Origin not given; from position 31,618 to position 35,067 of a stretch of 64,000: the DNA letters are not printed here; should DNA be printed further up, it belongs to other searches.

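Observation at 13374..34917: Two-component-linked operon of eight exported proteins built around a giant protein and phage-tail-fibre-like modules; no described system fits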

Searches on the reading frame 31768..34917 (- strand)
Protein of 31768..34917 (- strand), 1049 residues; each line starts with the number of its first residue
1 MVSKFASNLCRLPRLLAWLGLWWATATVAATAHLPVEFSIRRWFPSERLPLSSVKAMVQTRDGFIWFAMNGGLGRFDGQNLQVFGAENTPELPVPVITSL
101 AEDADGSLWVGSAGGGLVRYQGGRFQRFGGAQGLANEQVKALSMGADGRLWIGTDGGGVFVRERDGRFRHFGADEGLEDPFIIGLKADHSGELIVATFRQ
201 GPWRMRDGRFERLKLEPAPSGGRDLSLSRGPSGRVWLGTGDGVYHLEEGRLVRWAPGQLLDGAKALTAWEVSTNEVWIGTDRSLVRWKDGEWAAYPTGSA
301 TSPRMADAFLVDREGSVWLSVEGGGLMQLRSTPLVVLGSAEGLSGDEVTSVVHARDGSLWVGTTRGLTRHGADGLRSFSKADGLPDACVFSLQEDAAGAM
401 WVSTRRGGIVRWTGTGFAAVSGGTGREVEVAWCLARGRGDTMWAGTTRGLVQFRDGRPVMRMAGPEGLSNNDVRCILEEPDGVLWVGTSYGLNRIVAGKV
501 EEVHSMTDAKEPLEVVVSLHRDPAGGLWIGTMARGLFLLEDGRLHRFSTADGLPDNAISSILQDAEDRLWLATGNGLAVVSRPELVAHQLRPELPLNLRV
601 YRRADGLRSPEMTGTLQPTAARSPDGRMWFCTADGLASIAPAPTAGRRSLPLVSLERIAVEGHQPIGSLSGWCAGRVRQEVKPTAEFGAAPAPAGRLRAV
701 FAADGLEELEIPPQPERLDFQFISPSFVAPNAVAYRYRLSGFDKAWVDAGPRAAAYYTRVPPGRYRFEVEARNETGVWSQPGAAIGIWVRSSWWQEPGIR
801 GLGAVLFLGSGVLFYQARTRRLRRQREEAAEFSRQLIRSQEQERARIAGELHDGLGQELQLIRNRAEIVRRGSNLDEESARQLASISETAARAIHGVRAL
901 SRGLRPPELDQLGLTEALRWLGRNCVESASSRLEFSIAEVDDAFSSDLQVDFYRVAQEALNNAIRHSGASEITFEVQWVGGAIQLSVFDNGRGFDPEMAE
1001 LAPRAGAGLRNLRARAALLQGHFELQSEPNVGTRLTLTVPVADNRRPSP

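Call 5: search_protein_families(library=pfam, proteins=[window:31768-34917:-], max_evalue=0.01)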
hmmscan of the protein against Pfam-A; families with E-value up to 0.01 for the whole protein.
window:31768-34917:- (1049 aa): 9 families
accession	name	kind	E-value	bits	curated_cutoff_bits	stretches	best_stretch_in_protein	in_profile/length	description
PF07494.17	Reg_prop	-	2.8e-50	162.2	20.4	3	467-489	1-23/24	Two component regulator propeller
PF02518.31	HATPase_c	-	2.1e-14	54.4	26.4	1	950-1042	4-110/111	Histidine kinase-, DNA gyrase B-, and HSP90-like ATPase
PF07495.19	Y_Y_Y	-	3.3e-14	53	26.6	1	727-782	2-57/65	Y_Y_Y domain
PF07730.19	HisKA_3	-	1.2e-13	51.8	24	1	843-909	1-68/68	Histidine kinase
PF23748.1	Beta-prop_LRRK2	-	6.4e-05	22.6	26.9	0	136-160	273-297/359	LRRK2 beta propeller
PF20067.5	SSL_N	-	0.00039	20.7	18.9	0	100-119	26-45/46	Strictosidine synthase-like, N-terminal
PF13581.12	HATPase_c_2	-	0.00046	20.6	27.4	1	956-1002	36-95/127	Histidine kinase-like ATPase domain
PF08450.18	SGL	-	0.0016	18.5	26.3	0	472-535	42-107/246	SMP-30/Gluconolactonase/LRE-like region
PF16819.11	DUF5074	-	0.0028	17.2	27.2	0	345-366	181-202/353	Domain of unknown function (DUF5074)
